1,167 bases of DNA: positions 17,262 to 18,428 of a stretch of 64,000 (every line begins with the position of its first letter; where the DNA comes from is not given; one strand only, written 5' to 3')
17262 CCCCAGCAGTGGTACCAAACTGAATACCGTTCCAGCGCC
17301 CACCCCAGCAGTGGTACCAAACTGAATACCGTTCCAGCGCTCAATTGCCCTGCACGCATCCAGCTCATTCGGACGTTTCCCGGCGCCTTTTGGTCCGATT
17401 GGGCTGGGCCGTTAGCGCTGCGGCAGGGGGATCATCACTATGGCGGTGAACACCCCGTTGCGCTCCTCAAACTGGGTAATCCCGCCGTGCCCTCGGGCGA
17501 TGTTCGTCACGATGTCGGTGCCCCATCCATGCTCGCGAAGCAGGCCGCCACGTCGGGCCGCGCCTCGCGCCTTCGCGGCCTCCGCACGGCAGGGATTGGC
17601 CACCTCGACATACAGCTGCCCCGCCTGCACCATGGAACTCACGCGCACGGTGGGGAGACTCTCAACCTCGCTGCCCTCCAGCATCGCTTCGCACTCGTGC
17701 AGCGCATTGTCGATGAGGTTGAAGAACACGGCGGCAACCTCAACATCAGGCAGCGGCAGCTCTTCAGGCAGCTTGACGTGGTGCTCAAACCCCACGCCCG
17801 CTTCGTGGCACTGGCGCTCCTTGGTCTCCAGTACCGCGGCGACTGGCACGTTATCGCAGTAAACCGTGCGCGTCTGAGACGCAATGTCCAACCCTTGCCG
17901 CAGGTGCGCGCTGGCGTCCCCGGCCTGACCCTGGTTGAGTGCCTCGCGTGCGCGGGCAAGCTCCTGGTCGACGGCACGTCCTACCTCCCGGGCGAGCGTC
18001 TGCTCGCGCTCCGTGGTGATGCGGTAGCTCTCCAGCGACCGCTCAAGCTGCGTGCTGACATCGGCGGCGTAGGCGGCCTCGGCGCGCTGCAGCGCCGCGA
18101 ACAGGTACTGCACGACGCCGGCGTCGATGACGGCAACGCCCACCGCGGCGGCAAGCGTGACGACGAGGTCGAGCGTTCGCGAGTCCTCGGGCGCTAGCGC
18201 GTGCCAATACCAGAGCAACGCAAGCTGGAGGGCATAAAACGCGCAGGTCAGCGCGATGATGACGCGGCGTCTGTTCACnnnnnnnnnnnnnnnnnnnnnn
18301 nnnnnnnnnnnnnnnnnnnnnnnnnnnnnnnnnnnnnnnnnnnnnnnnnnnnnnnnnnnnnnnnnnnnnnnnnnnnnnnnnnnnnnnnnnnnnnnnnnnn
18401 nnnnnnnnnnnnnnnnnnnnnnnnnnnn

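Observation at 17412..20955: Split histidine kinase: three alternative sensor/H-box subunits and one shared ATPase subunit in a translationally coupled operon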

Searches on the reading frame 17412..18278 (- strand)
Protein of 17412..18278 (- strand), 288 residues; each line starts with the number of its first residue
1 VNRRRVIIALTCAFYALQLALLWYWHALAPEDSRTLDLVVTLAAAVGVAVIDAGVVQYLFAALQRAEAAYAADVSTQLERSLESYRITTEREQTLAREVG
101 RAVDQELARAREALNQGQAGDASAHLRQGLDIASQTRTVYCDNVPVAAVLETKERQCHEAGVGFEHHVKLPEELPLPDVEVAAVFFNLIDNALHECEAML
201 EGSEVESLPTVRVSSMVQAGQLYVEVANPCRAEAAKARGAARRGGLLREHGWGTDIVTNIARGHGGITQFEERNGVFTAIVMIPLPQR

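Call 3: search_protein_families(library=pfam, proteins=[window:17412-18278:-], max_evalue=1)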
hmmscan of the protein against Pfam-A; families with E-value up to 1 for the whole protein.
window:17412-18278:- (288 aa): 2 families
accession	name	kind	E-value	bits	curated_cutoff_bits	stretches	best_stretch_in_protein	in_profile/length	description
PF14501.12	HATPase_c_5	-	3.4e-08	33.8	22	1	179-284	4-102/102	GHKL domain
PF02518.31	HATPase_c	-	0.0051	17.7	26.4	1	182-285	7-109/111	Histidine kinase-, DNA gyrase B-, and HSP90-like ATPase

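Call 4: search_protein_families(library=ncbifam, proteins=[window:17412-18278:-], max_evalue=1)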
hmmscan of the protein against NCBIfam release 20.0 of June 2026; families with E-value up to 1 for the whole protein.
window:17412-18278:- (288 aa): 0 families

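Call 5: find_homologous_proteins(query=window:17412-18278:-)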
Query window:17412-18278:- (288 aa): 30 proteins with E <= 0.001 among 8000 candidates.
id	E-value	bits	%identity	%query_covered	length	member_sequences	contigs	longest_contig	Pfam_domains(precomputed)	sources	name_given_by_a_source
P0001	7.9e-177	605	96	100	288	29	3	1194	PF14501.13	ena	-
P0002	1.1e-141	489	79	100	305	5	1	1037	PF14501.13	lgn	-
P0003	2.0e-138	479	76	100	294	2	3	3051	PF14501.13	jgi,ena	-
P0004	4.1e-104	366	62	99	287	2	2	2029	PF14501.13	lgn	-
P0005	4.0e-103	363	63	99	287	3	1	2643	PF14501.13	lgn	-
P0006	4.2e-102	360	60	100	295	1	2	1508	PF14501.13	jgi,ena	-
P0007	3.2e-97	344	61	99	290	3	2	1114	PF14501.13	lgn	-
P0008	1.9e-89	318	53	100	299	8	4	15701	PF14501.13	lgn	-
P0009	2.6e-89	318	52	99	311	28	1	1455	PF02518.32,PF14501.13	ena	-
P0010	9.4e-89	316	56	100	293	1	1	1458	PF14501.13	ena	-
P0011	3.4e-88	314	55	99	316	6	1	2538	-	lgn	-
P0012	3.9e-87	311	51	99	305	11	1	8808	PF02518.32,PF14501.13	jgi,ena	-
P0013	3.5e-86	307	53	99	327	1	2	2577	PF14501.13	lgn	-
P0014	2.4e-85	305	52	100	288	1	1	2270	PF14501.13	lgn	-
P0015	2.4e-81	292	52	99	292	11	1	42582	PF02518.32,PF14501.13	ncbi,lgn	-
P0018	4.0e-79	284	49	100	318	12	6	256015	PF14501.13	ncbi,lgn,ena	-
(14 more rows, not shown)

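Call 8: find_encoding_contigs(protein=P0018, flank=10000, max_places=3)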
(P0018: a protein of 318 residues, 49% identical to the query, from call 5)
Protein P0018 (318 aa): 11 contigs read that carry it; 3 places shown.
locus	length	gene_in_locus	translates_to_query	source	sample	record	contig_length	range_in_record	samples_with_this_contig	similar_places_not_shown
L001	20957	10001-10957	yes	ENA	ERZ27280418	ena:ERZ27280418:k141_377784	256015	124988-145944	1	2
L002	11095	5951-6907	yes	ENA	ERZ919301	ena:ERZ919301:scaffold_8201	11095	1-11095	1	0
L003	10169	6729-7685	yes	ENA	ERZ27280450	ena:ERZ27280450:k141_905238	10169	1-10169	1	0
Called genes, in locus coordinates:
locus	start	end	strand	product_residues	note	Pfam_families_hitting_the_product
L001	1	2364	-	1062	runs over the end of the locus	-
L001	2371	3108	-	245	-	PF00005:ABC_tran (weak)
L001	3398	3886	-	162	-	-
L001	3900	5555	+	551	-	PF00749:tRNA-synt_1c, PF19269:Anticodon_2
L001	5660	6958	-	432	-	PF03706:LPG_synthase_TM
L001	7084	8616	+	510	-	PF04107:GCS2 (weak)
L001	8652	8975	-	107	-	PF14131:DUF4298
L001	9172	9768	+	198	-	PF00588:SpoU_methylase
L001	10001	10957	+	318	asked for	PF14501:HATPase_c_5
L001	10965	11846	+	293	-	PF14689:SPOB_a (weak)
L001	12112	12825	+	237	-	PF00072:Response_reg, PF04397:LytTR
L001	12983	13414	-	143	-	PF13920:zf-C3HC4_3 (faint), PF12773:DZR, PF13240:Zn_Ribbon_1 (faint), PF13248:Zn_ribbon_3 (faint)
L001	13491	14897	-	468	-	PF08245:Mur_ligase_M (weak), PF02875:Mur_ligase_C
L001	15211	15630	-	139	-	PF01242:PTPS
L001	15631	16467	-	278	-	PF01226:Form_Nir_trans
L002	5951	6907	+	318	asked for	PF14501:HATPase_c_5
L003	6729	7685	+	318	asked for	PF14501:HATPase_c_5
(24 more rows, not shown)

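Call 9: find_encoding_contigs(protein=P0015, flank=10000, max_places=2)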
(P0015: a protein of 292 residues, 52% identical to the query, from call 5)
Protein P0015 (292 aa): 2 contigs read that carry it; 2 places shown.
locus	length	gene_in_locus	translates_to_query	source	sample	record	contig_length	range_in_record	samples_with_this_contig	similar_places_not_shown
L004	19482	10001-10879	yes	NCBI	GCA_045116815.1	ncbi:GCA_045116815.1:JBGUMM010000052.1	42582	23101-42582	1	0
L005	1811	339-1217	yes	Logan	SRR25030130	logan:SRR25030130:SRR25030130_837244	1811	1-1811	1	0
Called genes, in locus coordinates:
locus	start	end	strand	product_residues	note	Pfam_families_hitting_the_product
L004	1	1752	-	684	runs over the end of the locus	PF00111:Fer2 (weak), PF13510:Fer2_4, PF14691:Fer4_20, PF01494:FAD_binding_3 (weak), PF07992:Pyr_redox_2, PF01266:DAO (weak), PF12831:FAD_oxidored (weak), PF13450:NAD_binding_8, +5 more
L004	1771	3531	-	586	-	PF01512:Complex1_51K, PF12797:Fer4_2 (faint), PF10589:NADH_4Fe-4S, PF00037:Fer4 (weak), PF13237:Fer4_10 (weak), PF14697:Fer4_21 (weak), PF12838:Fer4_7 (weak), PF00037:Fer4 (weak), +2 more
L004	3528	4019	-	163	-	PF01257:2Fe-2S_thioredx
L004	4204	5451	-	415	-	PF13660:DUF4147, PF05161:MOFRL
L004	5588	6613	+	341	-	-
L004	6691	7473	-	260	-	PF00756:Esterase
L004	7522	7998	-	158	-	PF12682:Flavodoxin_4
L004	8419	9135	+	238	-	PF00072:Response_reg, PF04397:LytTR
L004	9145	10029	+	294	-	-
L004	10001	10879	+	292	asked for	PF02518:HATPase_c (faint), PF14501:HATPase_c_5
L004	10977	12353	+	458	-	PF00171:Aldedh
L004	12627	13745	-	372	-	PF01582:TIR (weak), PF13676:TIR_2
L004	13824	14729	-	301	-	-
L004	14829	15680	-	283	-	PF01987:AIM24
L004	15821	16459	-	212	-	PF24828:DUF7713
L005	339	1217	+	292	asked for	PF02518:HATPase_c (faint), PF14501:HATPase_c_5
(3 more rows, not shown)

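Call 14: find_related_loci(query=A1, collection=genome_contigs, flank=10000)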
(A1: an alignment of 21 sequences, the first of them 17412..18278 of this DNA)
Query A1 (288 aa) in genome_contigs; peptide patterns used: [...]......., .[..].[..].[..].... (x = any residue, [..] = any of these).
600 stretches matched a pattern (row limit reached: there are more); 9 encode a relative of the query (tblastn E <= 1e-3); 9 distinct loci.
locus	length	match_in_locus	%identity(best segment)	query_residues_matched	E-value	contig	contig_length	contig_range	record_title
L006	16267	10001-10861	48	1-287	7e-89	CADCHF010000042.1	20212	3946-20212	MAG: uncultured Coriobacteriaceae bacterium isolate RUG14646 genome assembly, contig: RUG14646_asm_42, whole genome shot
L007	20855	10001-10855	45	2-286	8e-70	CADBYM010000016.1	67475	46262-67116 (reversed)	MAG: uncultured Coriobacteriaceae bacterium isolate RUG14419 genome assembly, contig: RUG14419_asm_16, whole genome shot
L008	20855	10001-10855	43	2-288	2e-66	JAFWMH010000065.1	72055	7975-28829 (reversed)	MAG: Atopobiaceae bacterium isolate RGIG5869 Sheep_Jejunum-2__c287992, whole genome shotgun sequence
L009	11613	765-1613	44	1-285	7e-66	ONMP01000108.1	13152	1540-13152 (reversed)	uncultured actinobacterium isolate RUG440 genome assembly, contig: scaffold_5450, whole genome shotgun sequence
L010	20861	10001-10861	42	2-288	1e-64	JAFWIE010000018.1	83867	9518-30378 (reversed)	MAG: Atopobiaceae bacterium isolate RGIG5762 Sheep_Ileum-4__c744, whole genome shotgun sequence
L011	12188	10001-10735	48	34-284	2e-61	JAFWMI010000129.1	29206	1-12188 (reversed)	MAG: Atopobiaceae bacterium isolate RGIG5870 Sheep_Jejunum-2__c153282, whole genome shotgun sequence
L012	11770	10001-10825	42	6-285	6e-56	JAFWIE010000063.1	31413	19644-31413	MAG: Atopobiaceae bacterium isolate RGIG5762 Sheep_Ileum-4__c1665, whole genome shotgun sequence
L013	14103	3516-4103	30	96-285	2e-23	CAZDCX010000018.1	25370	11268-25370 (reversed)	MAG TPA_asm: uncultured Cryptobacterium sp. isolate SRP222994_co1_466 genome assembly, contig: NODE_3827_length_25370_co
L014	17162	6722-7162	29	142-286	1e-6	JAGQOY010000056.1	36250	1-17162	MAG: Planctomycetales bacterium isolate HKST-UBA26 NODE_56_length_36250_cov_4.378155, whole genome shotgun sequence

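Call 23: search_solved_structures(query=A1, max_evalue=1, show_alignments=2)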
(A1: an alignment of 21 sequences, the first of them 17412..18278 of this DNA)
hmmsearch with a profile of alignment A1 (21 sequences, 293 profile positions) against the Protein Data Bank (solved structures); distinct sequences matched with E-value up to 1: 6.
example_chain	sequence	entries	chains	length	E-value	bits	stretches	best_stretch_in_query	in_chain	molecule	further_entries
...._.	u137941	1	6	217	0.076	15.4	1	208-278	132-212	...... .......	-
7bc4_A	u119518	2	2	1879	0.08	15.3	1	72-156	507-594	Fatty acid synthase subunit alpha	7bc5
4cti_A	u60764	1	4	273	0.27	13.6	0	243-274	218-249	OSMOLARITY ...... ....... ENVZ, AF1503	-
9epn_A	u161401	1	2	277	0.45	12.9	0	210-284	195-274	Sensor histidine kinase HprS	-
4kp4_A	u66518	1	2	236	0.66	12.3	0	243-274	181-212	Osmolarity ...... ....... EnvZ, Histidine kinase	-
1bxd_A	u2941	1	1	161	0.99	11.8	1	243-274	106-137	PROTEIN (OSMOLARITY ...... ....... (ENVZ))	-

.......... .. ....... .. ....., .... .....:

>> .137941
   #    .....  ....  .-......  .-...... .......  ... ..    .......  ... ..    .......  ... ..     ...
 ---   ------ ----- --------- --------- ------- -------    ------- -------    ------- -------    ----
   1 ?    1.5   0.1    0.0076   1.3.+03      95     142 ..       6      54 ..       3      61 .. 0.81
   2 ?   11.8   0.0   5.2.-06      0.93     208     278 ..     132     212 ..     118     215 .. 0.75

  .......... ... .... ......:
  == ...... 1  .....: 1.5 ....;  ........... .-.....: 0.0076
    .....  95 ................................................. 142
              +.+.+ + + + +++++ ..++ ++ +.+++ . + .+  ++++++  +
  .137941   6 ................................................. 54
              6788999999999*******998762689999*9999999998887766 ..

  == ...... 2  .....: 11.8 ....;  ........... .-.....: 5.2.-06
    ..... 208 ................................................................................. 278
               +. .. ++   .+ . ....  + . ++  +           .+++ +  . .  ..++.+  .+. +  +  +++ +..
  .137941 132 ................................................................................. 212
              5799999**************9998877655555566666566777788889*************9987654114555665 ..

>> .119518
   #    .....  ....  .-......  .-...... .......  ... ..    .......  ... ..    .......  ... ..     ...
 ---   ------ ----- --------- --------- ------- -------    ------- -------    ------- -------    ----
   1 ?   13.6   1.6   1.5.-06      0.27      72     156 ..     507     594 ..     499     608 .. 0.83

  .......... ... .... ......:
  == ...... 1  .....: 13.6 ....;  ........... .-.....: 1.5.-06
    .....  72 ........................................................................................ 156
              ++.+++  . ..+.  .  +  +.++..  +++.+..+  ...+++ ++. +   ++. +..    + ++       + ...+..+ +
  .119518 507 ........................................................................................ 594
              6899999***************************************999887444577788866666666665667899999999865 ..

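Call 35: predict_structure(alignment_id=A1)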
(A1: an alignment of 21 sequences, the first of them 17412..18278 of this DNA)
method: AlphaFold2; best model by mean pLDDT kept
length: 288 residues; sequences in the alignment: 21
mean_pLDDT: 81.9   pTM: 0.51
mean pLDDT of the five models: 81.9, 79.2, 79.1, 77.0, 76.0
residues with pLDDT >= 90: 102; 70-90: 143; 50-70: 28; < 50: 15
segments of 3 or more residues with pLDDT < 50: 238-250
pLDDT, mean of each block of 10 residues (from residue 1): 74 79 74 72 80 85 85 80 77 81 91 92 88 65 89 92 92 91 94 89 76 92 93 55 42 79 93 87 87
secondary structure, 60 per line:
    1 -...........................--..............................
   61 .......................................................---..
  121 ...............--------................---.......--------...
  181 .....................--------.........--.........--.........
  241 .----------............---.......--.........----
elements in order: H2-28 H31-115 H119-135 H144-159 E163-169 H178-201 E210-218 E221-229 H232-241 H252-263 E267-273 E276-284

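Call 40: fold_search(model_id=the predicted structure, library=pdb)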
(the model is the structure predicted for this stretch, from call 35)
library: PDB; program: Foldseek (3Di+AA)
matches with E <= 10: 831; with E <= 0.001: 331
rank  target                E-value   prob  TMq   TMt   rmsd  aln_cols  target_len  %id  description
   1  6e52_A                2.4e-10  1.00  0.38  0.45  11.2       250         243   14  Chimeric structure of Saccharomyces cerevisiae GCN4 leucine zipper fused to Staphylococcus aureus AgrC cytoplasmic his (released 2019-02-27)
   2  6e95_A                3.2e-10  1.00  0.37  0.43  10.8       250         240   15  Chimeric structure of Saccharomyces cerevisiae GCN4 leucine zipper fused to Staphylococcus aureus AgrC cytoplasmic his (released 2019-02-27)
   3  9eut_A                4.8e-10  1.00  0.37  0.16  15.8       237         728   18  Cryo-EM structure of the full-length Pseudomonas aeruginosa bacteriophytochrome in its Pr state (released 2024-09-04)
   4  4bxi                  4.4e-09  1.00  0.40  0.74   3.5       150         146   14  Crystal structure of ATP binding domain of AgrC from Staphylococcus aureus (released 2014-06-04)
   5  8vc9_B                1.0e-08  1.00  0.35  0.28  21.1       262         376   16  Hybrid response regulator LvrB from Leptospira / phosphorylated REC form (released 2024-12-18)
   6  8vc9_D                1.4e-08  1.00  0.37  0.29  20.4       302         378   12  Hybrid response regulator LvrB from Leptospira / phosphorylated REC form (released 2024-12-18)
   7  8vc9_F                2.1e-08  1.00  0.34  0.27  20.9       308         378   14  Hybrid response regulator LvrB from Leptospira / phosphorylated REC form (released 2024-12-18)
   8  8vc9_C                2.2e-08  1.00  0.34  0.27  21.0       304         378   15  Hybrid response regulator LvrB from Leptospira / phosphorylated REC form (released 2024-12-18)
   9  4q20_B                2.3e-08  1.00  0.33  0.41  17.5       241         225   16  Crystal structure of a C-terminal part of tyrosine kinase (DivL) from Caulobacter crescentus CB15 at 2.50 A resolution (released 2014-04-23)
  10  8vc9_A                2.3e-08  1.00  0.34  0.27  20.9       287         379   15  Hybrid response regulator LvrB from Leptospira / phosphorylated REC form (released 2024-12-18)
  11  6e52_B                2.4e-08  1.00  0.36  0.45  14.5       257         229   12  Chimeric structure of Saccharomyces cerevisiae GCN4 leucine zipper fused to Staphylococcus aureus AgrC cytoplasmic his (released 2019-02-27)
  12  9jfj_A                2.7e-08  1.00  0.34  0.40  17.1       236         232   14  Crystal structure of the cytoplasmic domain of ZraS in ADP-bound form (released 2025-03-26)
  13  4cb0_B                3.6e-08  1.00  0.37  0.47  12.3       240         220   16  Crystal structure of CpxAHDC in complex with ATP (hexagonal form) (released 2014-02-12)
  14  4biw_B                4.3e-08  1.00  0.38  0.44  13.8       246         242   16  Crystal structure of CpxAHDC (hexagonal form) (released 2014-02-12)
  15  6rh0_B                4.8e-08  1.00  0.34  0.40  13.7       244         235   14  Revisiting pH-gated conformational switch. Complex HK853-RR468 pH 5.5 (released 2020-02-19)
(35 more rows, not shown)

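Call 41: search_protein_representatives(alignment_id=A1)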
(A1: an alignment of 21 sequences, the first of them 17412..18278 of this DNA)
Query: 21 sequences, 293 profile positions. Proteins with E-value up to 0.001 (for the whole library): 20938; up to 1e-10: 7492; up to 1e-30: 78. The best 150 are listed.
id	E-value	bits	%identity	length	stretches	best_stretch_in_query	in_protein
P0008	2.1e-123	427.6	-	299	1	1-290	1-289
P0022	2.5e-122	424.1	-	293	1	1-289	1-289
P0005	7.7e-119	412.6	-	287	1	1-286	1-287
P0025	3.8e-115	400.5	-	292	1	1-289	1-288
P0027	3.1e-111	387.7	-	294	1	2-291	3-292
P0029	3.1e-111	387.6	-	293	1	2-290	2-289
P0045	2.4e-110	384.8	-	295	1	1-289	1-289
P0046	7.6e-109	379.8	-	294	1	1-288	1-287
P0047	1.1e-108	379.3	-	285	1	1-285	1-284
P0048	2.7e-106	371.5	-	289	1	4-289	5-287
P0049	3.0e-104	364.7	-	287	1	1-287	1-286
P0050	1.5e-99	349.3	-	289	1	1-288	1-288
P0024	3.5e-99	348.1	-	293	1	2-286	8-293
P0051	7.5e-99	347.0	-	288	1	5-286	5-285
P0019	5.2e-98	344.3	-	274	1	20-290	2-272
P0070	6.3e-40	153.6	-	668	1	20-284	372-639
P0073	4.8e-38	147.4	-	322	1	17-282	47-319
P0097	4.0e-32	128.0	-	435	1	15-290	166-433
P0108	4.5e-31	124.5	-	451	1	19-286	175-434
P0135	3.5e-29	118.3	-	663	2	2-283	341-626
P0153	2.8e-28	115.4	-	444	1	16-287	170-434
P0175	2.4e-27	112.3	-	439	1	21-290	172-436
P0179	3.2e-27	111.9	-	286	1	17-289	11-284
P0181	3.5e-27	111.7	-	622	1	38-289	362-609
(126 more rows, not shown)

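Call 46: find_encoding_contigs(protein=P0070, flank=6000, max_places=2)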
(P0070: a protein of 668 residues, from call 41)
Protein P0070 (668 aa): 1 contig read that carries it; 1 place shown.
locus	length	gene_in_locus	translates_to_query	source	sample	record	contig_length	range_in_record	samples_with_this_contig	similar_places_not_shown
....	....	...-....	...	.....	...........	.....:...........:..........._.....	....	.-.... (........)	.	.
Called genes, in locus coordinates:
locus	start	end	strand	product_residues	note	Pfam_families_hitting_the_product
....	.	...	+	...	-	?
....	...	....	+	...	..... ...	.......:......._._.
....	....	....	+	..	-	?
